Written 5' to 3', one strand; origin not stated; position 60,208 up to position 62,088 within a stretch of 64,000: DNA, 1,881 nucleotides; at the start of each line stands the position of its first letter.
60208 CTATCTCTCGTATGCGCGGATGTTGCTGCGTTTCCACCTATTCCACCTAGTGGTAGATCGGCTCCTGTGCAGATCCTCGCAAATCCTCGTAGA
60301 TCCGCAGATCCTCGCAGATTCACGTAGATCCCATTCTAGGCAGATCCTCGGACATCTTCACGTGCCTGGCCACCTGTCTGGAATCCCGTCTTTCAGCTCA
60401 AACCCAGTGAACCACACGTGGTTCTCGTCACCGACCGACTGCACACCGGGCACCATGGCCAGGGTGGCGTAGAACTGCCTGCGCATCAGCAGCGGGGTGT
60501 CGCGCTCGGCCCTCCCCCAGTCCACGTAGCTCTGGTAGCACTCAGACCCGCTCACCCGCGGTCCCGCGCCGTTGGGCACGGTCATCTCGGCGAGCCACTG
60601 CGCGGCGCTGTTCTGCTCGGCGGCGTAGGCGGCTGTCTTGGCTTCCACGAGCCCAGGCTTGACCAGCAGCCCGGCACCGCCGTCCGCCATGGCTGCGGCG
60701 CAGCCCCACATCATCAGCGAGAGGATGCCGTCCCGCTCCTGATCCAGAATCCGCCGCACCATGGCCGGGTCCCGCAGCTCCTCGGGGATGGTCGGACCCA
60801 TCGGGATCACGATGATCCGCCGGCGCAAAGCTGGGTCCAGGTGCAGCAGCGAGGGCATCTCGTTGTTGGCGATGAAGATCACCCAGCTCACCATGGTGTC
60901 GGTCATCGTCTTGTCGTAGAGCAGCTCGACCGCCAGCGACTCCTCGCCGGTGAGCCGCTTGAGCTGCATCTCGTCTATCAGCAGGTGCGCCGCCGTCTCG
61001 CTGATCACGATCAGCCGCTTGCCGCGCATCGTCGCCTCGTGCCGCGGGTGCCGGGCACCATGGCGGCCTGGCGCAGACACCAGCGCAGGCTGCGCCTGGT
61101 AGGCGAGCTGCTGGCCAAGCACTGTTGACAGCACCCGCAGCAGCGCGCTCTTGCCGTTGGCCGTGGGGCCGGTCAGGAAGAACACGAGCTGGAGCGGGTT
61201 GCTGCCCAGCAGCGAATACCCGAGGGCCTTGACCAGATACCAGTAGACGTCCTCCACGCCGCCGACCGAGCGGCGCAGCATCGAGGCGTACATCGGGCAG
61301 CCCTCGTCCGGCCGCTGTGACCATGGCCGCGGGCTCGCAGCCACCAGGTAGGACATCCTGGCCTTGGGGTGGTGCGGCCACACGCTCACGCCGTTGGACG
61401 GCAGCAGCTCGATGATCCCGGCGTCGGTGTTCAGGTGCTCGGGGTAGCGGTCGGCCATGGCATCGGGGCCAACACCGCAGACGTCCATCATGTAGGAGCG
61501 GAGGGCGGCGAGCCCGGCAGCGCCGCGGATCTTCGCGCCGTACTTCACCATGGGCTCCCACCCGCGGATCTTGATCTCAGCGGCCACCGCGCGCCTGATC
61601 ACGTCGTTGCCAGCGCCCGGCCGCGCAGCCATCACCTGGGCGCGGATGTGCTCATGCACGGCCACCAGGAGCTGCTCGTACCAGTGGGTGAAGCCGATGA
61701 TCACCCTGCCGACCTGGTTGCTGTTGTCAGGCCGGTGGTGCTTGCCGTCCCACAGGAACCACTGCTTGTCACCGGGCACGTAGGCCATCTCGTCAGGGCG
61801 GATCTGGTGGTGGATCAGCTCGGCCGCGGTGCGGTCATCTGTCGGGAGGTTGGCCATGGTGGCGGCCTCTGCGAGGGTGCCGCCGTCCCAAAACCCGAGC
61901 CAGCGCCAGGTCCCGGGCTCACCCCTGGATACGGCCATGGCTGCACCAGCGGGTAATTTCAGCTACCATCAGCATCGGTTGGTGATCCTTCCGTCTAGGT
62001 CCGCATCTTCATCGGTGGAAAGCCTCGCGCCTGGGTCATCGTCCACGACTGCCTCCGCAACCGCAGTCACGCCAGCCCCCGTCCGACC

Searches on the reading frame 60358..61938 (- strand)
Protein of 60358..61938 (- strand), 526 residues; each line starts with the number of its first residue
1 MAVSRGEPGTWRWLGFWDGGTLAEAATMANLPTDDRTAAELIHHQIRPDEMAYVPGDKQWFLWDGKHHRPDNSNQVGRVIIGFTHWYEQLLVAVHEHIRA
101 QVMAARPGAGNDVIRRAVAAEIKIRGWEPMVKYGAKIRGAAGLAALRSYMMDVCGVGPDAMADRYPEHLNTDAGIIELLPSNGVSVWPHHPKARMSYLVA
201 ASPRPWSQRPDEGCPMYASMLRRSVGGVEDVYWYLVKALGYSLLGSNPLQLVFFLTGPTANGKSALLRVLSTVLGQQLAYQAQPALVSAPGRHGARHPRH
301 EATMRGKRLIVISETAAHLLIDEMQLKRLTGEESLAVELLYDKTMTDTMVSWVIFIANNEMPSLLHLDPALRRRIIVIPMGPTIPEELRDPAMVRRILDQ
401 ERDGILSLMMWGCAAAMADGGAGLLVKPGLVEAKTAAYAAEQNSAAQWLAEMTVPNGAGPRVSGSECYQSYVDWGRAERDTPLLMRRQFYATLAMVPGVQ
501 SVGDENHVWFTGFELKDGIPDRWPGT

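Call 16: search_protein_families(library=pfam, proteins=[window:60358-61938:-], max_evalue=0.001)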
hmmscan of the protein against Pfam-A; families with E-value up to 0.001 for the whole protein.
window:60358-61938:- (526 aa): 2 families
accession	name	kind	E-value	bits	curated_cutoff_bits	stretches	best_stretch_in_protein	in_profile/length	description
PF19263.5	DUF5906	-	1.8e-05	25.8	27.6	1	255-364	1-107/114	Family of unknown function (DUF5906)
PF08706.16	D5_N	-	5.4e-05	23.9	22.4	1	39-203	1-127/145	D5 N terminal like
